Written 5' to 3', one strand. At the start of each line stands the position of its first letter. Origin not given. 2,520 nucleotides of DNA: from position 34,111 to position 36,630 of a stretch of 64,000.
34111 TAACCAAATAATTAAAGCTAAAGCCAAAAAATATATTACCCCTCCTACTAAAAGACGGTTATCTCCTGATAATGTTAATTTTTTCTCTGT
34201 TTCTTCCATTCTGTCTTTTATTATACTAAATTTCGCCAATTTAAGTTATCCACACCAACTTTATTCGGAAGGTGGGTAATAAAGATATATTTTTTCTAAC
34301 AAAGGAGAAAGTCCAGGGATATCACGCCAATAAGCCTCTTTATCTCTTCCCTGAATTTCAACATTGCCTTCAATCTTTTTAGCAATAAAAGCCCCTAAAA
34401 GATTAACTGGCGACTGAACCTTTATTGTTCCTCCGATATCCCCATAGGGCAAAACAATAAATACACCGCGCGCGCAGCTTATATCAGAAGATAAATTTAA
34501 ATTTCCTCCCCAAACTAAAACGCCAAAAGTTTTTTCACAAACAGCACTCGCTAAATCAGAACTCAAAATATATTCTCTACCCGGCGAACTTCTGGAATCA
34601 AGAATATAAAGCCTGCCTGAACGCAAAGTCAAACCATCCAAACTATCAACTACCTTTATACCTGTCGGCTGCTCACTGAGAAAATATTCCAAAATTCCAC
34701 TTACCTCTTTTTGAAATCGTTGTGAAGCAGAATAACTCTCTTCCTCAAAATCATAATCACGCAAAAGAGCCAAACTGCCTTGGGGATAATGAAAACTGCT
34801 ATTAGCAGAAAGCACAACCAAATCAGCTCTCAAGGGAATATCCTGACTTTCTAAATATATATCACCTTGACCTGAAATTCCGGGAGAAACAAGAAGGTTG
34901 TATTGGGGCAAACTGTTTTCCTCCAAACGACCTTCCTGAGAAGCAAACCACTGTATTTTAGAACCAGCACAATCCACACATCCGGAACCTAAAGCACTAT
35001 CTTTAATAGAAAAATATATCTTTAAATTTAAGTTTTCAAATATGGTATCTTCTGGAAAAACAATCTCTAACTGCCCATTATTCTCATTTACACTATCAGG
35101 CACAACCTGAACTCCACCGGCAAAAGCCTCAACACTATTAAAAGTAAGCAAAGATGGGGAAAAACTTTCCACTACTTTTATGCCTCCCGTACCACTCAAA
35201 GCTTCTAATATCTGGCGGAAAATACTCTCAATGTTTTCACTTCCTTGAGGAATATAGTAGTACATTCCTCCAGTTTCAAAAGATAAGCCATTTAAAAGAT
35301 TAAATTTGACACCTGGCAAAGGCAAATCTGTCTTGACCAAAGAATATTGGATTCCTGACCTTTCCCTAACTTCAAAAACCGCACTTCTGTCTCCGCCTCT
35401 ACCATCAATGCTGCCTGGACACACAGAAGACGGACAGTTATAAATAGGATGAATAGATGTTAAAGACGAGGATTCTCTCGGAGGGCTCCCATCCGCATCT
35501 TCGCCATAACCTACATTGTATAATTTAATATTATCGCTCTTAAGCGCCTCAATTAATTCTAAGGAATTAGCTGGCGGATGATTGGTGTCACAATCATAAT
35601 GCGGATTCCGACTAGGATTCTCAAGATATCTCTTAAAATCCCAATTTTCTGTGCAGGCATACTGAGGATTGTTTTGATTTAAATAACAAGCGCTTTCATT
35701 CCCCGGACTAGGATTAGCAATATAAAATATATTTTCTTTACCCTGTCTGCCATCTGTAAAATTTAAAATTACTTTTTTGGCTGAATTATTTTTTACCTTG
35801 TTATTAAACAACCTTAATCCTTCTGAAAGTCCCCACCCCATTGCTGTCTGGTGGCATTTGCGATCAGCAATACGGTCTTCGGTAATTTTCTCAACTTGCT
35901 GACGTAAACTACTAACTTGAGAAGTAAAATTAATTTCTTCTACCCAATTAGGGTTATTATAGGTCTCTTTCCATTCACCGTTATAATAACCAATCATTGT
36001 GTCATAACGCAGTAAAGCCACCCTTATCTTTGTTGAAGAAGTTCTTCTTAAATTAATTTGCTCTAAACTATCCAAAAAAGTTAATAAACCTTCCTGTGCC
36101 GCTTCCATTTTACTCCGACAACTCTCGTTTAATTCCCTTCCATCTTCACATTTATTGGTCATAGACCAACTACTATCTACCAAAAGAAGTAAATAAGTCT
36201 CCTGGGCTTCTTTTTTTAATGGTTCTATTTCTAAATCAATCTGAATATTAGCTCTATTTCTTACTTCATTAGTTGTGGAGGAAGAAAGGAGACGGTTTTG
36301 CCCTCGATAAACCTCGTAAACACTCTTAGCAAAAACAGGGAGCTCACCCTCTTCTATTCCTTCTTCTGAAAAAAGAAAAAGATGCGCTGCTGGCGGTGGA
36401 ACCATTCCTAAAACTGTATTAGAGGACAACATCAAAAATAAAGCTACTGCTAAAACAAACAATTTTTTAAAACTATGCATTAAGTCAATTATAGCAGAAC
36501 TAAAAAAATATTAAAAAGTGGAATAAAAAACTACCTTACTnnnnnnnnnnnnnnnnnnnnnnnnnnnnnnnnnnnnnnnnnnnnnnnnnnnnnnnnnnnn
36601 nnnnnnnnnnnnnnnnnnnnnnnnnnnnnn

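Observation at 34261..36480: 739-aa secreted vWA/MIDAS protein heading the pilus operon: candidate PilY1-like tip adhesin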

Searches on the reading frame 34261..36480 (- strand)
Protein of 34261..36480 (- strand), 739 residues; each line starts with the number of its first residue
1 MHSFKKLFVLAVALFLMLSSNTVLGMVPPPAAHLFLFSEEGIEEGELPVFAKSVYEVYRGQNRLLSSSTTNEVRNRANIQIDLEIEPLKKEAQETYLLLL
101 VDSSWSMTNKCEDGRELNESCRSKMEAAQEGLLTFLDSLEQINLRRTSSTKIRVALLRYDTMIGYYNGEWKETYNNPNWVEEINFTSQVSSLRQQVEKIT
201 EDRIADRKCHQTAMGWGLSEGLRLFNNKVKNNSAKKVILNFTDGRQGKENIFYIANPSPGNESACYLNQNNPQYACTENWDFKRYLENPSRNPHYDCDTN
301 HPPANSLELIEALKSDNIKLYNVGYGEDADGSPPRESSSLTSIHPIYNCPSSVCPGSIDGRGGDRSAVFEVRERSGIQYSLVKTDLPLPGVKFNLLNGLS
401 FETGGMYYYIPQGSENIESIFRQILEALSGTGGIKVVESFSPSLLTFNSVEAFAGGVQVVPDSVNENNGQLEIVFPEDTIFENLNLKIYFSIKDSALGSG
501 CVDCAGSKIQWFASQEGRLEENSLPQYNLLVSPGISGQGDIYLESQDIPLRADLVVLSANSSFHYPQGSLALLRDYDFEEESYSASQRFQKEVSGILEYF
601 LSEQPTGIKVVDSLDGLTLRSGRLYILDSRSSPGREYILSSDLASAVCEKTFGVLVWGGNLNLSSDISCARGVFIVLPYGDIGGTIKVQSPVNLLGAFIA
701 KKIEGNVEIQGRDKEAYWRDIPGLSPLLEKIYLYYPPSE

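Call 5: search_protein_families(library=pfam, proteins=[window:34261-36480:-], max_evalue=1)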
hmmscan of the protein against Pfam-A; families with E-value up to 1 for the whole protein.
window:34261-36480:- (739 aa): 2 families
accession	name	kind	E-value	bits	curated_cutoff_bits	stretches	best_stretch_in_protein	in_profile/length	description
PF00092.34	VWA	-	1.8e-05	25.5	23.8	1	98-248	3-117/174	von Willebrand factor type A domain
PF13519.12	VWA_2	-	0.00076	20.5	27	1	97-159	1-45/107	von Willebrand factor type A domain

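Call 6: search_protein_families(library=ncbifam, proteins=[window:34261-36480:-], max_evalue=1)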
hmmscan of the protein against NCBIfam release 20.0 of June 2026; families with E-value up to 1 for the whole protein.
window:34261-36480:- (739 aa): 0 families

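Call 7: search_solved_structures(query=window:34261-36480:-, max_evalue=10, show_alignments=3)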
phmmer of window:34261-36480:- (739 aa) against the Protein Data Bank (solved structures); distinct sequences matched with E-value up to 10: 4.
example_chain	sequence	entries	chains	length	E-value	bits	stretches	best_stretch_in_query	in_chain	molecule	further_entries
5oo8_A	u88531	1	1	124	1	10.7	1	534-572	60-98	Putative cupin_2 domain-containing isomerase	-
5njn_A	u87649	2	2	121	1.1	10.6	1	535-572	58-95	Putative cupin_2 domain-containing isomerase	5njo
5oo9_A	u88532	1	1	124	1.1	10.6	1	535-572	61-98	Putative cupin_2 domain-containing isomerase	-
5oo4_A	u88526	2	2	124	1.2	10.6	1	535-572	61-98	Putative cupin_2 domain-containing isomerase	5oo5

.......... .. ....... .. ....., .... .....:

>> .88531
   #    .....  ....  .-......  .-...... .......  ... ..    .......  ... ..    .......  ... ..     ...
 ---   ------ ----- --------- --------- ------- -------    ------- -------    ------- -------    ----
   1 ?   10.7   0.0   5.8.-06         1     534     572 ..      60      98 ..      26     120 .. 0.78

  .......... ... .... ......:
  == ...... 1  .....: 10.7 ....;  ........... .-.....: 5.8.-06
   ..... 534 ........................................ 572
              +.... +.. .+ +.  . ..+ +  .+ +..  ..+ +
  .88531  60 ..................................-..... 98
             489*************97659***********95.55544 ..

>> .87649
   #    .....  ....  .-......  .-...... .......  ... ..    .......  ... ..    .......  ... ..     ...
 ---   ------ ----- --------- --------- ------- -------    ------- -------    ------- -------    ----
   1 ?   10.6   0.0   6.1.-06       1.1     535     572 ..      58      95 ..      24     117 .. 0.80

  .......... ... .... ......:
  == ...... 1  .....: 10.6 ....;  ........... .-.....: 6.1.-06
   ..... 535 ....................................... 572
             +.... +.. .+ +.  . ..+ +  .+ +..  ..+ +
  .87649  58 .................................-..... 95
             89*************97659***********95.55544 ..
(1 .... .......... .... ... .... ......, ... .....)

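Call 8: find_homologous_proteins(query=window:34261-36480:-)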
Query window:34261-36480:- (739 aa): 3 proteins with E <= 0.001 among 8000 candidates.
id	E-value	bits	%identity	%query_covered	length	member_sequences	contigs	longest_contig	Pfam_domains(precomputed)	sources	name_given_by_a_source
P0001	0.0e+0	1682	100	100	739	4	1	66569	PF00092.35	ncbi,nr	ncbi:VWA domain-containing protein [bacterium]|nr:VWA domain-containing protein [bacterium]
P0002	0.0e+0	1176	68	100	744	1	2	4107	PF13519.13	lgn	-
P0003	3.3e-288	976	57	100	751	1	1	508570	-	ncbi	-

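Call 12: find_encoding_contigs(protein=P0003, flank=10000, max_places=3)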
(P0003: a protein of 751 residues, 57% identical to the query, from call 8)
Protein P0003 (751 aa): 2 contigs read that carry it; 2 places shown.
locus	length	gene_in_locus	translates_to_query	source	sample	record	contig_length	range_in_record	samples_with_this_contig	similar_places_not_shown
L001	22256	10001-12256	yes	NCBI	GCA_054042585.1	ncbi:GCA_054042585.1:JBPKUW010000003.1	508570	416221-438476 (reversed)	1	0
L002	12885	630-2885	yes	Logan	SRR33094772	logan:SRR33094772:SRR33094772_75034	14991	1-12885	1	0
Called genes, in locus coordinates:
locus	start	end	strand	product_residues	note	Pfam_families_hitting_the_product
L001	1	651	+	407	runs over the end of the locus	PF00579:tRNA-synt_1b, PF01479:S4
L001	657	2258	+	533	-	PF03485:Arg_tRNA_synt_N, PF00750:tRNA-synt_1d, PF05746:DALR_1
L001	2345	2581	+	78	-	-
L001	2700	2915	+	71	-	-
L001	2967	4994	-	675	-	-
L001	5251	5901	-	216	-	PF02163:Peptidase_M50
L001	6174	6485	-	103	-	PF13451:zf_Tbcl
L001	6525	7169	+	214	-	PF13177:DNA_pol3_delta2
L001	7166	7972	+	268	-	PF04468:PSP1, PF28472:PSP1_3rd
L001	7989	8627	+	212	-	PF07719:TPR_2 (faint), PF12895:ANAPC3 (faint), PF13174:TPR_6 (faint), PF13432:TPR_16 (weak), PF00515:TPR_1 (weak), PF13414:TPR_11 (weak), PF13371:TPR_9 (weak), PF14559:TPR_19 (weak), +7 more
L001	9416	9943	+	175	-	-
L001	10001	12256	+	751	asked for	-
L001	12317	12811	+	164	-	PF05137:PilN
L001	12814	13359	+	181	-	PF04350:PilO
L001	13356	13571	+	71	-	-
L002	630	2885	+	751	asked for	-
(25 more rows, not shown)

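Call 13: find_encoding_contigs(protein=P0002, flank=10000, max_places=3)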
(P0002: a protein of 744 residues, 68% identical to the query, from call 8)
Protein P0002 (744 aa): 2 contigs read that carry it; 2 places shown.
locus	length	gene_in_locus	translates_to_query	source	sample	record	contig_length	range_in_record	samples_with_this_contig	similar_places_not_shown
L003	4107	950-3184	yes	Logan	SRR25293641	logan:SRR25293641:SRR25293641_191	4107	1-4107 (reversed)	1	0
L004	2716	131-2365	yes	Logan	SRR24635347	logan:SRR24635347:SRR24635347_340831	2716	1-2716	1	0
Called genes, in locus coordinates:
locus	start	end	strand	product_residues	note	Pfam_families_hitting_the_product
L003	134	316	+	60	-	PF00471:Ribosomal_L33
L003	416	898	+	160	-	-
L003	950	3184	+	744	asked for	PF13519:VWA_2 (faint)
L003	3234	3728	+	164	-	PF05137:PilN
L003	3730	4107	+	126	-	?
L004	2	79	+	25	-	?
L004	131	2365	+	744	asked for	PF13519:VWA_2 (faint)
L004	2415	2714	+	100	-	?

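Call 17: predict_structure(alignment_id=A1)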
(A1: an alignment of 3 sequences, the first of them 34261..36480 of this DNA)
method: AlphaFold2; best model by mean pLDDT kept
length: 739 residues; sequences in the alignment: 3
mean_pLDDT: 43.4   pTM: 0.31
mean pLDDT of the five models: 43.4, 42.4, 41.2, 39.9, 36.9
residues with pLDDT >= 90: 8; 70-90: 105; 50-70: 132; < 50: 494
segments of 3 or more residues with pLDDT < 50: 1-51, 66-72, 86-118, 121-125, 127-129, 152-432, 477-482, 497-588, 711-716, 733-739
pLDDT, mean of each block of 10 residues (from residue 1): 38 31 21 24 29 59 47 60 50 42 37 43 48 54 51 44 32 30 28 40 30 31 36 30 25 22 24 25 28 26 30 31 27 25 24 20 20 22 22 24 28 35 46 54 72 67 71 57 66 55 40 31 24 21 22 24 25 27 42 62 71 81 84 86 80 86 86 77 80 71 64 45 59 41
secondary structure, 60 per line:
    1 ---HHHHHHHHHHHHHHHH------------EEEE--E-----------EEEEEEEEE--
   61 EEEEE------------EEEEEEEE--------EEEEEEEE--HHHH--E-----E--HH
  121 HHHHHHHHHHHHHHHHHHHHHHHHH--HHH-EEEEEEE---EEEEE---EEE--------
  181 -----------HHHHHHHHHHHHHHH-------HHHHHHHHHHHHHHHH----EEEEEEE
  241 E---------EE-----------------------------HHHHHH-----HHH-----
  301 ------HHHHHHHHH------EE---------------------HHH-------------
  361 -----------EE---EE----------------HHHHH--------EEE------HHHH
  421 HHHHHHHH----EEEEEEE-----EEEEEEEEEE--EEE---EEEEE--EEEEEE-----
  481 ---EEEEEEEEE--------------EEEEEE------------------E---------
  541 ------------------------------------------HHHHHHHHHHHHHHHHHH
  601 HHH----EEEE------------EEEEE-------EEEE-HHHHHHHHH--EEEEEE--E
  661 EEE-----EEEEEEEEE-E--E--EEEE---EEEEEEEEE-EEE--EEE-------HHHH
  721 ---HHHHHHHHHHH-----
elements in order (helices of 4 or more, strands of 3 or more residues): H4-19 E32-35 E50-58 E61-65 E78-85 E94-101 H104-107 H119-145 E152-158 E162-166 E170-172 H192-206 H214-229 E234-241 H282-287 H307-315 H395-399 E408-410 H417-428 E433-439 E445-454 E457-459 E463-467 E470-475 E484-492 E507-512 H583-603 E608-611 E624-628 E636-639 H641-649 E652-657 E660-663 E669-677 E685-688 E692-700 E702-704 E707-709 H717-720 H724-734

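Call 18: search_protein_representatives(protein=window:34261-36480:-)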
Query: 739 residues. Proteins with E-value up to 0.001 (for the whole library): 7; up to 1e-10: 7; up to 1e-30: 2. The best 7 are listed.
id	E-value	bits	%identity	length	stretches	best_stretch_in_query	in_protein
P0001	0.0e+00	1682.3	100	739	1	1-739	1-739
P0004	3.3e-75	270.3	40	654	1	183-739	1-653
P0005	8.1e-20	87.1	35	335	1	465-735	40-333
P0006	6.9e-19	84.1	30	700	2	310-737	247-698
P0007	4.4e-18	81.4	28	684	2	394-736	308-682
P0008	1.6e-15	72.9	35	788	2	525-735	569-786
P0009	2.1e-13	66.0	32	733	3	520-737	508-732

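Call 21: find_homologous_proteins(query=A2, max_evalue=0.001)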
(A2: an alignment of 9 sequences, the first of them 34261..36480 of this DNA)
Query A2 (9 sequences) (739 aa, profile of the alignment): 3 proteins with E <= 0.001 among 8000 candidates.
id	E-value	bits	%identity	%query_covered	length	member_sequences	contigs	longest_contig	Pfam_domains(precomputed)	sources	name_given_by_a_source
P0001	2.6e-268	910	100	100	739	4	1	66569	PF00092.35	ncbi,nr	ncbi:VWA domain-containing protein [bacterium]|nr:VWA domain-containing protein [bacterium]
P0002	3.9e-268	909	68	100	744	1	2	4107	PF13519.13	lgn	-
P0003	2.1e-262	891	57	100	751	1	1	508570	-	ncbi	-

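Call 22: find_encoding_contigs(protein=P0006, flank=10000, max_places=2)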
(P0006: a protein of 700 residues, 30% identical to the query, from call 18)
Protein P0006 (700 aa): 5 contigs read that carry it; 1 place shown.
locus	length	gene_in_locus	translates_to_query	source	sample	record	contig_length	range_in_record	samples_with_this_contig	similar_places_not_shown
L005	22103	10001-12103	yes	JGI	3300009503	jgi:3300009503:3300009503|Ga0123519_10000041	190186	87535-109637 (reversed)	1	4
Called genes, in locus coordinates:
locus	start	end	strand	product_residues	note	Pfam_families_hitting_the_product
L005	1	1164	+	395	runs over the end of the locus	PF00579:tRNA-synt_1b, PF01479:S4 (weak)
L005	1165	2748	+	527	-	PF00750:tRNA-synt_1d, PF05746:DALR_1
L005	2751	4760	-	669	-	-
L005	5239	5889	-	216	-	PF02163:Peptidase_M50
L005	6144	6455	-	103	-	PF13451:zf_Tbcl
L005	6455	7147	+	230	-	PF13177:DNA_pol3_delta2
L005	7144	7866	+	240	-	PF04468:PSP1, PF28472:PSP1_3rd (weak)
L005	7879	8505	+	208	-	PF13424:TPR_12 (faint), PF14559:TPR_19 (faint), PF23914:TPR_CcmH_CycH (faint), PF13176:TPR_7 (faint), PF13432:TPR_16, PF12895:ANAPC3 (weak), PF00515:TPR_1 (weak), PF07719:TPR_2 (weak), +6 more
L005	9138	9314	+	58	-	PF00471:Ribosomal_L33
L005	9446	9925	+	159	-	-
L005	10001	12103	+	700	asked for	PF00092:VWA, PF13519:VWA_2 (weak)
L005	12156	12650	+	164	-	PF05137:PilN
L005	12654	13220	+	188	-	PF04350:PilO (weak)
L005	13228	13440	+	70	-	-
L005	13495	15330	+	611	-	PF05157:MshEN (weak), PF00437:T2SSE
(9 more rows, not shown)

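Call 23: find_encoding_contigs(protein=P0004, flank=10000, max_places=2)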
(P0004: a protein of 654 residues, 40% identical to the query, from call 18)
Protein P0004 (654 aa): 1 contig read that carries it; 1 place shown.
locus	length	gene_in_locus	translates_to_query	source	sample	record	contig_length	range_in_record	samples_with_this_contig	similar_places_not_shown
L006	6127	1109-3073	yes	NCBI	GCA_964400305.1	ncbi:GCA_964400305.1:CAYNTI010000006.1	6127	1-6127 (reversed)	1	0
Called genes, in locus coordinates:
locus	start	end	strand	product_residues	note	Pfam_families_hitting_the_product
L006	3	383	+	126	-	?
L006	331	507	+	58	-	-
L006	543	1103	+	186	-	-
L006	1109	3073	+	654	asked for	-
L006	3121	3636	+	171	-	PF05137:PilN (weak)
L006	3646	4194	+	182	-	PF04350:PilO (weak)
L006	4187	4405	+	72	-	-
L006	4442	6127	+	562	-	?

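Call 24: find_encoding_contigs(protein=P0007, flank=10000, max_places=2)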
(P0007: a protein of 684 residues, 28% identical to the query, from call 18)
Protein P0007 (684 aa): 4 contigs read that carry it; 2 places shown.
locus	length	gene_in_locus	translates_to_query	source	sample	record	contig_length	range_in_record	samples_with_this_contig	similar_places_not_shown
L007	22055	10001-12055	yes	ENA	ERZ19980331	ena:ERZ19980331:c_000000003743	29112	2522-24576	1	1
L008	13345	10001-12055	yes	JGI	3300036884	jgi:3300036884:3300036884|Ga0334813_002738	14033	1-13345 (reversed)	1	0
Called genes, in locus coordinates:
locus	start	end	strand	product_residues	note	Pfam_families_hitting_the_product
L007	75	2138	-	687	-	-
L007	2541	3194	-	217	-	PF02163:Peptidase_M50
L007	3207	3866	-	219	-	PF02163:Peptidase_M50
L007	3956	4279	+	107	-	PF00830:Ribosomal_L28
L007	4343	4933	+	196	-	-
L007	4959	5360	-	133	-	PF13451:zf_Tbcl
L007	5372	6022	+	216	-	PF13177:DNA_pol3_delta2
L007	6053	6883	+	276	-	PF04468:PSP1, PF28472:PSP1_3rd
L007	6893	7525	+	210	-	PF00515:TPR_1 (faint), PF13181:TPR_8 (faint), PF13428:TPR_14 (faint), PF13432:TPR_16 (weak), PF07719:TPR_2 (faint), PF12895:ANAPC3 (faint), PF13371:TPR_9 (faint), PF14559:TPR_19 (weak)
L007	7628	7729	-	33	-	-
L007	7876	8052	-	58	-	-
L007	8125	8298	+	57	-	PF00471:Ribosomal_L33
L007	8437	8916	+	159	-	-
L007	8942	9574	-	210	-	-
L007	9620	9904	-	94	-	-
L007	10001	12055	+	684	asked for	PF00092:VWA, PF13519:VWA_2 (weak)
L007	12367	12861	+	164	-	PF05137:PilN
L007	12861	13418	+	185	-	PF04350:PilO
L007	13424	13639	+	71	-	-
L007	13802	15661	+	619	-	PF00437:T2SSE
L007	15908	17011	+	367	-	PF00437:T2SSE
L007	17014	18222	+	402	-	PF28597:T2SSF_N (faint), PF00482:T2SSF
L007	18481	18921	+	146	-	PF07963:N_methyl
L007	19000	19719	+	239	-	PF06750:A24_N_bact, PF01478:Peptidase_A24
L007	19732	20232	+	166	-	PF07963:N_methyl (weak)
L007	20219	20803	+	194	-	PF07963:N_methyl (weak)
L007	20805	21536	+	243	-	PF07963:N_methyl (weak)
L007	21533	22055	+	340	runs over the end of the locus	-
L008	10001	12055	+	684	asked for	PF00092:VWA, PF13519:VWA_2 (weak)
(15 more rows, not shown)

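Call 25: find_encoding_contigs(protein=P0008, flank=10000, max_places=2)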
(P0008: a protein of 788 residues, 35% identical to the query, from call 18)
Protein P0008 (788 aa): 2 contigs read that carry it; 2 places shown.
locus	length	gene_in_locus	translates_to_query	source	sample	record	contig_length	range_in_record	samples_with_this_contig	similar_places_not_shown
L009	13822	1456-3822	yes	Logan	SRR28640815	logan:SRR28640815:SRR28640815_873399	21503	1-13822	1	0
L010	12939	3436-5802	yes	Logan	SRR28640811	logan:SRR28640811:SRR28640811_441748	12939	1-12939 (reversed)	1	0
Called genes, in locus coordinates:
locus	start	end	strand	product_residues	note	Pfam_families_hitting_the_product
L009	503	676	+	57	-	PF00471:Ribosomal_L33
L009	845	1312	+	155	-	-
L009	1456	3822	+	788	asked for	-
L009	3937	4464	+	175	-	PF05137:PilN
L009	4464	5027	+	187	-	PF04350:PilO (weak)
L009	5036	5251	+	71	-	-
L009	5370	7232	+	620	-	PF25199:nSTAND_NTPase5 (faint), PF00437:T2SSE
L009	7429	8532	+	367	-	PF00437:T2SSE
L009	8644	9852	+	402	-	PF28597:T2SSF_N (weak), PF00482:T2SSF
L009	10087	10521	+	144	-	PF07963:N_methyl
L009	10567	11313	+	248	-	PF06750:A24_N_bact, PF01478:Peptidase_A24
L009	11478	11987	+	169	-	PF07963:N_methyl (weak)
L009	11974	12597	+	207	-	-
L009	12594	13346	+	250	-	PF07963:N_methyl (weak)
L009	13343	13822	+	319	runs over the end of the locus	-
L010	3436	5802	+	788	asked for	-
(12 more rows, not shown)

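Call 26: find_encoding_contigs(protein=P0009, flank=10000, max_places=2)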
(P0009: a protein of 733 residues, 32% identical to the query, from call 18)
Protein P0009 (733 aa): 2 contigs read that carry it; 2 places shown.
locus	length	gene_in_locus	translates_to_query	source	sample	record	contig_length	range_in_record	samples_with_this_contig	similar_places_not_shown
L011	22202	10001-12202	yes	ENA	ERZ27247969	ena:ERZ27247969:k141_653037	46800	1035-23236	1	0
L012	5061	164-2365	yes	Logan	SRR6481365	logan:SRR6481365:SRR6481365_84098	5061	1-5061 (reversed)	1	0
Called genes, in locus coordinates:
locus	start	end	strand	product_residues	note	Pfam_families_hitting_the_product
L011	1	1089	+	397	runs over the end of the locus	PF00579:tRNA-synt_1b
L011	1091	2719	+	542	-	PF09334:tRNA-synt_1g (faint), PF00750:tRNA-synt_1d, PF05746:DALR_1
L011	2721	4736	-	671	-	-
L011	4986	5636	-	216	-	PF02163:Peptidase_M50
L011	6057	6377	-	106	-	PF13451:zf_Tbcl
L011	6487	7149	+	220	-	PF13177:DNA_pol3_delta2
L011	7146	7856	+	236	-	PF04468:PSP1, PF28472:PSP1_3rd (weak)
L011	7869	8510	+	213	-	PF23914:TPR_CcmH_CycH (faint), PF13176:TPR_7 (faint), PF00515:TPR_1 (faint), PF13174:TPR_6 (faint), PF13181:TPR_8 (faint), PF13371:TPR_9 (faint), PF07719:TPR_2 (weak), PF14559:TPR_19 (weak), +5 more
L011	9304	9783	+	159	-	-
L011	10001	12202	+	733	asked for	-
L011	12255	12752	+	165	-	PF05137:PilN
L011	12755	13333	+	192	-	-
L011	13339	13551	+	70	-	-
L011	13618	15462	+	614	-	PF25199:nSTAND_NTPase5 (faint), PF05157:MshEN (weak), PF00437:T2SSE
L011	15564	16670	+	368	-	PF00437:T2SSE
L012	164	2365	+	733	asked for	-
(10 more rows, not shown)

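Call 29: find_related_loci(query=A1, collection=genome_contigs, flank=8000)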
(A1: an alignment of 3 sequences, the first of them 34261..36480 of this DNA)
Query A1 (739 aa) in genome_contigs; peptide patterns used: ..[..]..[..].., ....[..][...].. (x = any residue, [..] = any of these).
241 stretches matched a pattern, but none encodes a relative of the query by tblastn (E <= 1e-3).
